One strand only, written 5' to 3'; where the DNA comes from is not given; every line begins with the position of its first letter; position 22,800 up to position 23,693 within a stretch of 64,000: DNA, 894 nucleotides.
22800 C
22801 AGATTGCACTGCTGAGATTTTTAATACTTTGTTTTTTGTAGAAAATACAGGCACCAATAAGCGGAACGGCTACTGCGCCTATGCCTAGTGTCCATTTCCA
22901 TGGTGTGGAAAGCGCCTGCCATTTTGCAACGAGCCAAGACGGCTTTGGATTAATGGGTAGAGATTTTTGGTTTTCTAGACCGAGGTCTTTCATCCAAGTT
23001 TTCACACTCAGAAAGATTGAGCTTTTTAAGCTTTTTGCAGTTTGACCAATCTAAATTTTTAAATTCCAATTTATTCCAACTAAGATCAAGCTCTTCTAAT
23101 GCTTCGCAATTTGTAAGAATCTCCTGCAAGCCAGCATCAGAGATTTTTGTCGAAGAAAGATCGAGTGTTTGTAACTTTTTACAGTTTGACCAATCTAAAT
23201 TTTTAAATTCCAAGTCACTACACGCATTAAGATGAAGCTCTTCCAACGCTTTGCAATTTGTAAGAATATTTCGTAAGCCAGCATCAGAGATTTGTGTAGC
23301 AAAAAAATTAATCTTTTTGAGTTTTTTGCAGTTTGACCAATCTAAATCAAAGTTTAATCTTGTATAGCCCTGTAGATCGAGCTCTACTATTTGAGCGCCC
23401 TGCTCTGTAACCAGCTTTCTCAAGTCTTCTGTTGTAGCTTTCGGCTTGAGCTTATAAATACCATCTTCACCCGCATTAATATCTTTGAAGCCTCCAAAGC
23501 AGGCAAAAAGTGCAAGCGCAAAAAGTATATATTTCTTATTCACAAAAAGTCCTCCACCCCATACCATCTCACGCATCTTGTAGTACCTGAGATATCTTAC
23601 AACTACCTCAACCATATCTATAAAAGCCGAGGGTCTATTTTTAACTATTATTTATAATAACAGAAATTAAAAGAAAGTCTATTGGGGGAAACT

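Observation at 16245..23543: Cluster A: modular family of signal-peptide + cysteine-containing LRR + Trp-rich TM/tail proteins (receptor-like topology)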

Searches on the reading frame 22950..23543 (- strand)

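Call 6: search_protein_families(library=pfam, proteins=[window:22950-23543:-], max_evalue=1)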
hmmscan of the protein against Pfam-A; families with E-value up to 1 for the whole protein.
window:22950-23543:- (197 aa): 15 families
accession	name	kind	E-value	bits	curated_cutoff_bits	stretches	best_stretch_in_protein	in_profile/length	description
PF12799.13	LRR_4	-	1.7e-11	44.4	27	5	122-159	1-36/44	Leucine Rich repeats (2 copies)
PF24758.1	LRR_At5g56370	-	1.6e-10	41.5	27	2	122-180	61-118/227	FBD-associated F-box protein At5g56370, LRR repeats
PF23622.1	LRR_At1g61320_AtMIF1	-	1.8e-10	41.2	26.9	2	45-112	65-131/384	At1g61320/AtMIF1, LRR domain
PF13516.12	LRR_6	-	3.5e-09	36.5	23.4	1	121-142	2-23/24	Leucine Rich repeat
PF23952.1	LRR_EndoS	-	8.3e-09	36.1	27.9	2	54-131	49-115/116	Endo-beta-N-acetylglucosaminidase EndoS LRR domain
PF13855.12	LRR_8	-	4.6e-07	29.9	27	2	123-180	2-59/61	Leucine rich repeat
PF00560.39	LRR_1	-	0.00051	20.1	20.6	0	149-163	2-16/23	Leucine Rich Repeat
PF24976.1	Lipocalin_10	-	0.0015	18.7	27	0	66-80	165-179/180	Lipocalin domain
PF13306.12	LRR_5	-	0.0027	18.1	27.7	1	70-173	31-127/127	BspA type Leucine rich repeat region (6 copies)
PF25013.1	LRR_Zer-1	-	0.0033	18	27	1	67-160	13-99/137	Zer-1-like, Leucine-rich repeats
PF23286.1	LRR_13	-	0.026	14.6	30.1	1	123-194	106-177/210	Disease resistance protein RPS4B-like, leucine-rich repeats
PF07723.19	LRR_2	-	0.082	14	20.9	1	123-146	1-25/26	Leucine Rich Repeat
PF19729.6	LRR_FBXL18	-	0.18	10.7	27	1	97-156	9-69/591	F-box/LRR-repeat protein 18, LRR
PF21698.3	Spo16_C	-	0.29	11.3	27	0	131-152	18-39/43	Spo16 protein, C-terminal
PF21999.2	IMS_HHH_1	-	0.45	11.4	27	0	166-185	8-27/53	DNA polymerase-iota, thumb domain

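Call 7: search_protein_families(library=ncbifam, proteins=[window:22950-23543:-], max_evalue=1)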
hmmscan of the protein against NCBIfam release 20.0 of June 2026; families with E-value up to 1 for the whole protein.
window:22950-23543:- (197 aa): 10 families
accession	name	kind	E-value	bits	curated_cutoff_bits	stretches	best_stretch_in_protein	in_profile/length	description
NF041400.1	XopAE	equivalog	4.6e-06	25.8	600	1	57-189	50-180/478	type III secretion system effector XopAE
TIGR02167.2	Liste_lipo_26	repeat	2.4e-05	24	30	1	119-131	3-15/26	PARCEL repeat-containing surface protein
NF041351.1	XopL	equivalog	2.8e-05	23.1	500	2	121-188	175-241/497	type III secretion system leucine-rich repeat domain-containing effector XopL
NF038076.1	fam_STM4015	hypoth_equivalog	0.0004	19.5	275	1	122-157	206-243/290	STM4015 family protein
NF041381.1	XopAC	subfamily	0.00073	18.3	450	1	94-181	85-171/451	XopAC/AvrAC family type III secretion system effector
TIGR01617.1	arsC_related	subfamily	0.02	15.1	75.05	0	125-178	27-78/117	Spx/MgsR family RNA polymerase-binding regulatory protein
NF047754.1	LRR20_Nterm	exception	0.051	13.3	105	1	2-31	9-35/53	E-cadherin-binding leucine-rich repeat protein LRR20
NF033900.0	T4SS_IcmE_DotG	equivalog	0.052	11.6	750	1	46-141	155-251/1008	type IVB secretion system protein DotG/IcmE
NF033189.1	internalin_A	exception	0.062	11.6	1600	1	71-149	161-233/799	class 1 internalin InlA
TIGR03485.1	cas_csx13_N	hypoth_equivalog_domain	0.066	11.9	80.85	1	56-125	220-286/316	type I-MYXAN CRISPR-associated Cas8a1/Cmx1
